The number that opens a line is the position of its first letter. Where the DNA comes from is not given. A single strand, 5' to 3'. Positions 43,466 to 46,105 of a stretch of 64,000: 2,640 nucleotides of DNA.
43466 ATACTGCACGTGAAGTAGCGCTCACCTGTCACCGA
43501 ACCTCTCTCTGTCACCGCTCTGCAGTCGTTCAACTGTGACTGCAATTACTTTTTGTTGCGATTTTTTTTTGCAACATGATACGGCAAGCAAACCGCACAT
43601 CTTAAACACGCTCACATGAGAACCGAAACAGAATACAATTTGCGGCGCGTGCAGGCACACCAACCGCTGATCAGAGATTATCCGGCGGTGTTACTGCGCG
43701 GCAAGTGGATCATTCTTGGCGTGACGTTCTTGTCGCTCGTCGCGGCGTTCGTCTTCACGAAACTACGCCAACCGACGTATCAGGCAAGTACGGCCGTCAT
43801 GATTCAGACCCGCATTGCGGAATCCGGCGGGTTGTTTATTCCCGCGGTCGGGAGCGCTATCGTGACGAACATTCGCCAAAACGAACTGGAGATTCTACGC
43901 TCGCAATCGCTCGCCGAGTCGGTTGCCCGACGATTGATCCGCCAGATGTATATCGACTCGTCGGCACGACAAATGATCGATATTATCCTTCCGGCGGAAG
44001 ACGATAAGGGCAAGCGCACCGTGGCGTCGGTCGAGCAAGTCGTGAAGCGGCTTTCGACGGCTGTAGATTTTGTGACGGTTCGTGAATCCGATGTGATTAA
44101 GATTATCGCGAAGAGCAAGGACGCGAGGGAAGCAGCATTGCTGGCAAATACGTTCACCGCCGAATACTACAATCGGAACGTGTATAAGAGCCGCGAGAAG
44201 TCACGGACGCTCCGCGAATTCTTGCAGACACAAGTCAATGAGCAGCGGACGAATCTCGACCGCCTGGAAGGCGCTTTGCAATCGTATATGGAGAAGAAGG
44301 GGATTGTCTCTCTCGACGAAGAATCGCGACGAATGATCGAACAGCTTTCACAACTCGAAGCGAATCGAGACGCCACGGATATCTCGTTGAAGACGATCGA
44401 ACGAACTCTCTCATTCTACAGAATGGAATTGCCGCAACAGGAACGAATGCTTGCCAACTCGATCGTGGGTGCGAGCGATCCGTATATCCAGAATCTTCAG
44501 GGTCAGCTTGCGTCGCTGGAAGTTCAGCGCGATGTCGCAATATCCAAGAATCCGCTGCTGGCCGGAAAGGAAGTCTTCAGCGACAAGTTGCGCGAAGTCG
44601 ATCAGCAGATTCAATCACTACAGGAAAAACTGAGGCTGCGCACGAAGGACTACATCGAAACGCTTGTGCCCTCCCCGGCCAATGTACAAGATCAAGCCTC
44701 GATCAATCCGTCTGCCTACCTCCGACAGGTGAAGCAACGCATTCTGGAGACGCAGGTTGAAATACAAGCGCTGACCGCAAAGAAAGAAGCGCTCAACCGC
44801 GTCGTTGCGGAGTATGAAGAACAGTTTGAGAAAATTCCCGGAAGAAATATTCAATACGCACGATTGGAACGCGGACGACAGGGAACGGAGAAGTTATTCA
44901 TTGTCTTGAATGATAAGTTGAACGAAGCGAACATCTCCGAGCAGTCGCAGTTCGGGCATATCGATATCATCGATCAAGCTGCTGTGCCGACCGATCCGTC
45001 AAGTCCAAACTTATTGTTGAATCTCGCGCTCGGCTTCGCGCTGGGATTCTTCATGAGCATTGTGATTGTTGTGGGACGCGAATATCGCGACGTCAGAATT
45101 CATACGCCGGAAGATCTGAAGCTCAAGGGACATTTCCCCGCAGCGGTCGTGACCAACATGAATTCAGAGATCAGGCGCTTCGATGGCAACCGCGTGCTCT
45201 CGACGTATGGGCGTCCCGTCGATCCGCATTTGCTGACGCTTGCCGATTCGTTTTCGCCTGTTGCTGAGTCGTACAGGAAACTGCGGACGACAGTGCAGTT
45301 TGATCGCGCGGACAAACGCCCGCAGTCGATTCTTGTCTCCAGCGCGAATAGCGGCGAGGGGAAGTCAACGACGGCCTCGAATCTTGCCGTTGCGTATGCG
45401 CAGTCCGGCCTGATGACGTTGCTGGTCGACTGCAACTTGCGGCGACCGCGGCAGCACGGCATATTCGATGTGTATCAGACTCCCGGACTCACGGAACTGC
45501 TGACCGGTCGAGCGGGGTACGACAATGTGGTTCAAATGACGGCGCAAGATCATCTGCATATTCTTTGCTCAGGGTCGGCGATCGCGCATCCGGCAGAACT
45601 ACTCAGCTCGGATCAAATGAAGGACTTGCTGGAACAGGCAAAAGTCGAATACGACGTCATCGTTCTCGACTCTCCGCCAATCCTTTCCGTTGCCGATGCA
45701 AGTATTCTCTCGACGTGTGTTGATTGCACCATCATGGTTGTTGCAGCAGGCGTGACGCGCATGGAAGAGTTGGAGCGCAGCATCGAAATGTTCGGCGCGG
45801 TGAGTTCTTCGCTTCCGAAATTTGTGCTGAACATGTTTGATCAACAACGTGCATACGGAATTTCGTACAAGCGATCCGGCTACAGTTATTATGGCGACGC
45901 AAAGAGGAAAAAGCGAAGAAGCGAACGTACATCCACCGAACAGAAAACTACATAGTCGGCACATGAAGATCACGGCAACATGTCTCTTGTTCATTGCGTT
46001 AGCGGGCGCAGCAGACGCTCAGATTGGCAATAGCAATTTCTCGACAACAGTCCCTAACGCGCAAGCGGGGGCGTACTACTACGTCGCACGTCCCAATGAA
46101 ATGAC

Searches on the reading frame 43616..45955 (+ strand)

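Call 58: search_protein_families(library=ncbifam, proteins=[window:43616-45955:+], max_evalue=0.00001)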
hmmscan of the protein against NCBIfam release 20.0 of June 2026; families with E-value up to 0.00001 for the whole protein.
window:43616-45955:+ (779 aa): 14 families
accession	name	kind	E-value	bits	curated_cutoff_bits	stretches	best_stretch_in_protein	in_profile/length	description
NF007350.0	PRK09841.1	equivalog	2.7e-58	197.7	1248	1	373-765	331-724/726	tyrosine-protein kinase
NF008568.0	PRK11519.1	equivalog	2.9e-55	187.7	1068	1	382-761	340-718/720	tyrosine-protein kinase Wzc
TIGR01007.1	eps_fam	subfamily_domain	1e-47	162.3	108.05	1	551-751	1-200/204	polysaccharide biosynthesis tyrosine autokinase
TIGR01005.1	eps_transp_fam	subfamily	2.5e-43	148.3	411.7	1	366-759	329-732/754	exopolysaccharide transport protein family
TIGR03029.1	EpsG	equivalog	1.1e-40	139.5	313.8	1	528-721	62-255/274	chain length determinant protein tyrosine kinase EpsG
TIGR03018.1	pepcterm_TyrKin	hypoth_equivalog_domain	1.1e-39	135.9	230.65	1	540-727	2-197/207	XrtA-associated tyrosine autokinase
TIGR03017.1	EpsF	equivalog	3.6e-29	101.8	422.75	2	25-387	9-345/444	chain length determinant protein EpsF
TIGR03007.1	pepcterm_ChnLen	equivalog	1.9e-25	89.1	278.85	1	20-504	4-451/498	XrtA system polysaccharide chain length determinant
TIGR01006.1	polys_exp_MPA1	subfamily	5.4e-12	45.6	296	1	447-501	155-209/226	CspC family polysaccharide chain length determinant protein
TIGR01969.1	minD_arch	subfamily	6.8e-10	38.5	201.75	1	571-714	2-143/251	cell division ATPase MinD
TIGR03371.1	cellulose_yhjQ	equivalog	2.3e-08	33.8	157.85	1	571-746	3-183/246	cellulose biosynthesis protein BcsQ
TIGR03815.1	CpaE_hom_Actino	equivalog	1.1e-07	31.3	154.45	1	563-716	105-259/340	septum site-determining protein Ssd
TIGR01968.1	minD_bact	equivalog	1.3e-07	31.2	212.9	1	572-744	4-176/261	septum site-determining protein MinD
NF041546.1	ParA_partition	equivalog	3.4e-06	26.8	180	0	579-606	9-36/203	ParA family partition ATPase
